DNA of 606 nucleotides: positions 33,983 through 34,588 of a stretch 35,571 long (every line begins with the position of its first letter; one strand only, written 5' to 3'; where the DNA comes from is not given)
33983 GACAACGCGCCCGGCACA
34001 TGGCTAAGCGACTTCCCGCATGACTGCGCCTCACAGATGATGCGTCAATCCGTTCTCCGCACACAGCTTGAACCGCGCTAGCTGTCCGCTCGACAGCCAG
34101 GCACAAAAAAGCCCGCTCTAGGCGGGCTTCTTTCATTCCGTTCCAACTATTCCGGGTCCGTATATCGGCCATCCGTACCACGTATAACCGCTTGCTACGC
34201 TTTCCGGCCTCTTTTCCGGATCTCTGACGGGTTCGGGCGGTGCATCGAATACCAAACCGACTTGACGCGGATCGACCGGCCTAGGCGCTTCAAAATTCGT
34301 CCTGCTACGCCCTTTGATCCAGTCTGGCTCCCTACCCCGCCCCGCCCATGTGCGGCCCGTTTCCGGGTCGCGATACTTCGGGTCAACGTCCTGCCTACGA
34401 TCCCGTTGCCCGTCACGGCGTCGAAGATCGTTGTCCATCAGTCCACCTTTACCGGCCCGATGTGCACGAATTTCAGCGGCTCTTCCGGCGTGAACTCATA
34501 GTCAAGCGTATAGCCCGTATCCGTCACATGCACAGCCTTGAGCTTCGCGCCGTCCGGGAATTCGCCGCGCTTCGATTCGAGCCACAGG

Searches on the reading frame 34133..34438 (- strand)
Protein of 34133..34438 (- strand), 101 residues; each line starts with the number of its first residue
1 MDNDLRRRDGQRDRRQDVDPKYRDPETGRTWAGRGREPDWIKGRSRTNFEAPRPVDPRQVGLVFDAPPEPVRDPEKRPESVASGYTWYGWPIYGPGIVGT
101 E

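Call 101: search_dna_similar(query=window:34133-34438:-, collection=plasmids, mode=protein, max_evalue=0.00001, max_rows=60)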
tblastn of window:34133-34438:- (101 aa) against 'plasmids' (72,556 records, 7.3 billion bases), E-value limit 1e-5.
Records with a match: 13; places in all: 13; records where one place covers at least 80% of the query: 0.
Best place of each record, by identity: 60-80% 10; <60% 3.
By first word of the organism name: Burkholderia 10; Paraburkholderia 1; Simplicispira 1; Alicycliphilus 1.
By predicted mobility (MOB-suite, as given by PLSDB): mobilizable 6; conjugative 5; non-mobilizable 2.
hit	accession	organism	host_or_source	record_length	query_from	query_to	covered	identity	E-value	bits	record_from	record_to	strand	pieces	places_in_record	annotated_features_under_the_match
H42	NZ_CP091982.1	Burkholderia vietnamiensis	Homo sapiens,clinical isolate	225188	20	61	42%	54.8%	1e-6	52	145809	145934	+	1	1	H-NS histone family protein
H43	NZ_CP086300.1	Burkholderia ambifaria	cell culture,agricultural soil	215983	20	49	30%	73.3%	2e-6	51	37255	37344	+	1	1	H-NS histone family protein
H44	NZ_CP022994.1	Paraburkholderia aromaticivorans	-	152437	20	56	37%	56.8%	4e-6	50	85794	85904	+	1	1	H-NS histone family protein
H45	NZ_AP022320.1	Burkholderia sp. THE68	Togo hemipterus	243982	20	49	30%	70.0%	7e-6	50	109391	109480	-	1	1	H-NS histone family protein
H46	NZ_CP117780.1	Burkholderia sp. FERM BP-3421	soil sample,soil sample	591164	20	55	36%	58.3%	5e-6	50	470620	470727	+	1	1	H-NS histone family protein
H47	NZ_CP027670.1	Simplicispira suum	cell culture,Dust collector of pigpen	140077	20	49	30%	66.7%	2e-6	51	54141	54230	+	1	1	H-NS histone family protein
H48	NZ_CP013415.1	Burkholderia ubonensis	soil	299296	20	49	30%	66.7%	2e-6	51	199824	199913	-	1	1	H-NS histone family protein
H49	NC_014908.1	Alicycliphilus denitrificans BC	-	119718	20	49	30%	66.7%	4e-6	50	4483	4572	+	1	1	H-NS histone family protein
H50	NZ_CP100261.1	Burkholderia glumae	cell culture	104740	21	50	30%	66.7%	7e-6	50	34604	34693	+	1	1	H-NS histone family protein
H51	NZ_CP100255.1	Burkholderia glumae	cell culture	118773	21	50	30%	66.7%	7e-6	50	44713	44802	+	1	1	H-NS histone family protein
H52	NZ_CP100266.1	Burkholderia glumae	cell culture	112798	21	50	30%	66.7%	9e-6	49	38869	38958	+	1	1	H-NS histone family protein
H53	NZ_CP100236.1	Burkholderia glumae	cell culture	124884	21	50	30%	66.7%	9e-6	49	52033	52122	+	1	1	H-NS histone family protein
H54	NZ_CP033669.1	Burkholderia glumae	bacterial cell,diseased rice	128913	21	50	30%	66.7%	9e-6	49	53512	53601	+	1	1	H-NS histone family protein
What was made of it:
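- Tried and rejected: The H-NS query did not lead to P. hospita plasmids (call 101).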
